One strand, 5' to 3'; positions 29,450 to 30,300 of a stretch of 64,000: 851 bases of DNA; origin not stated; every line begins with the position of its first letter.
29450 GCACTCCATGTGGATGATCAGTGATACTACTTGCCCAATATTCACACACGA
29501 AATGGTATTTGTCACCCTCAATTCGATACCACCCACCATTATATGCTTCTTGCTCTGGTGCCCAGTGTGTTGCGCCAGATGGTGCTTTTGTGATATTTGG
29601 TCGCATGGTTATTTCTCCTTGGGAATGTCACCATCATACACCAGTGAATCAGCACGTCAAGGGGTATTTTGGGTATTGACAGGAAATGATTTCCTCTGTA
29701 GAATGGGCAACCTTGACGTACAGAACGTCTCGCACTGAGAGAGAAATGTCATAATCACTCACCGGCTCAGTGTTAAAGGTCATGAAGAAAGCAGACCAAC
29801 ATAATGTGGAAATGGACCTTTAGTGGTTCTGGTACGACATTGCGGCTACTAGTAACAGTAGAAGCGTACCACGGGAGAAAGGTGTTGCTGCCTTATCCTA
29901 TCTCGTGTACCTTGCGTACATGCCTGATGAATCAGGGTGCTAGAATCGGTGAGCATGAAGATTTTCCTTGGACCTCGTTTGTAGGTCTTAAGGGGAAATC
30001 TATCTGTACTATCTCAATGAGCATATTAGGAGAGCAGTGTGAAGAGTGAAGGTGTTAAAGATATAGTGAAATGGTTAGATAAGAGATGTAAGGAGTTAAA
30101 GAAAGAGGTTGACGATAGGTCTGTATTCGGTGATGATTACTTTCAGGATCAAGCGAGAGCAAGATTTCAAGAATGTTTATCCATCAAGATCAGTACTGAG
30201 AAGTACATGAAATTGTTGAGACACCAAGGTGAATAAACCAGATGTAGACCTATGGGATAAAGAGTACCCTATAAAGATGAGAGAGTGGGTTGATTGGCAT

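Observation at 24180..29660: Leftward accessory operon: RNA ligase + SF1 helicase + Zn-ribbon proteins, insulated by a bidirectional terminator and divergent promoters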

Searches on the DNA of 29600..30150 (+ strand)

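Call 68: search_rna_families(source=window, start=29600, end=30150, threshold=evalue, max_evalue=10, show_alignments=2)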
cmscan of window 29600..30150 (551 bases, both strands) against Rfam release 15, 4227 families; matches with E-value up to 10: 2.
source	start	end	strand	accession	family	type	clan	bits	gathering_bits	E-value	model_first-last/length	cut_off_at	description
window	29851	29895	+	RF03054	Xanthine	Cis-reg; riboswitch;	-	14.5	36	2.3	1-56/56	no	Xanthine riboswitch aptamer (NMT1 RNA)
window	30127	30150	+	RF01304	sR5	Gene; snRNA; snoRNA; CD-box;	-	12.1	40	3.3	1-23/53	3'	Small nucleolar RNA sR5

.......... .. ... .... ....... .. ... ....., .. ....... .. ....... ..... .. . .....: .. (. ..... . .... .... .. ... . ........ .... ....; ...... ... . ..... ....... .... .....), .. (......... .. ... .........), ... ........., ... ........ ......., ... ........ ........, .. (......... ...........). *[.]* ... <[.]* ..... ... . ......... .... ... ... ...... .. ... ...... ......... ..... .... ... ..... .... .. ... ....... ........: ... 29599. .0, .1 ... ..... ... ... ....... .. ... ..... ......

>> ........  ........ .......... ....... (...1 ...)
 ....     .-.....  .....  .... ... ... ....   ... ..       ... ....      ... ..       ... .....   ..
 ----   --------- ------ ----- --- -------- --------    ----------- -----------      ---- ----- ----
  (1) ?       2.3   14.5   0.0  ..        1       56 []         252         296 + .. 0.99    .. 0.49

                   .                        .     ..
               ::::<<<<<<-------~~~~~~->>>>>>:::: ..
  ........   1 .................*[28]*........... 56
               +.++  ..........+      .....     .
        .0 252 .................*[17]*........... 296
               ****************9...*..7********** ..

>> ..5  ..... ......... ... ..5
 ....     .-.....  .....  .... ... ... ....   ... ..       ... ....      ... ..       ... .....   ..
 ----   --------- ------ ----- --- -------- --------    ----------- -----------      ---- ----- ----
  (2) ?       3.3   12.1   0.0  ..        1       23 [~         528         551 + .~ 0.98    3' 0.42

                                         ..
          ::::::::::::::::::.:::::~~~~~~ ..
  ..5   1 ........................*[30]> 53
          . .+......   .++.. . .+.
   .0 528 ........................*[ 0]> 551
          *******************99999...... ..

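Call 78: search_dna_similar(query=window:29705-30040:+, collection=phages, mode=distant, max_rows=40, max_evalue=0.001)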
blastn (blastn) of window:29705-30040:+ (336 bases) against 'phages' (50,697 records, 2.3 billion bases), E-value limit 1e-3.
Records with a match: 3; places in all: 3; records where one place covers at least 80% of the query: 0.
Best place of each record, by identity: 60-80% 3.
By first word of the organism name: Pseudomonas 3.
By host as written in the record: Pseudomonas putida PpG1 2; Pseudomonas plecoglossicida XSDHY-P 1.
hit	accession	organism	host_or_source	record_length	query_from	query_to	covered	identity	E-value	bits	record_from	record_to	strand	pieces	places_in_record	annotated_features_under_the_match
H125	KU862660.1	Pseudomonas phage phiPMW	Pseudomonas putida PpG1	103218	32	207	52%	76.3%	8e-22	110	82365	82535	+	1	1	hypothetical protein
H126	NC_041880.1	Pseudomonas phage phiPMW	Pseudomonas putida PpG1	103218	32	207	52%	76.3%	8e-22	110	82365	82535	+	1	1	hypothetical protein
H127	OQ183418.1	Pseudomonas phage vB_PpS_SYP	Pseudomonas plecoglossicida XSDHY-P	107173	23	84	18%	79.0%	6e-4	51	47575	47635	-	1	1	hypothetical protein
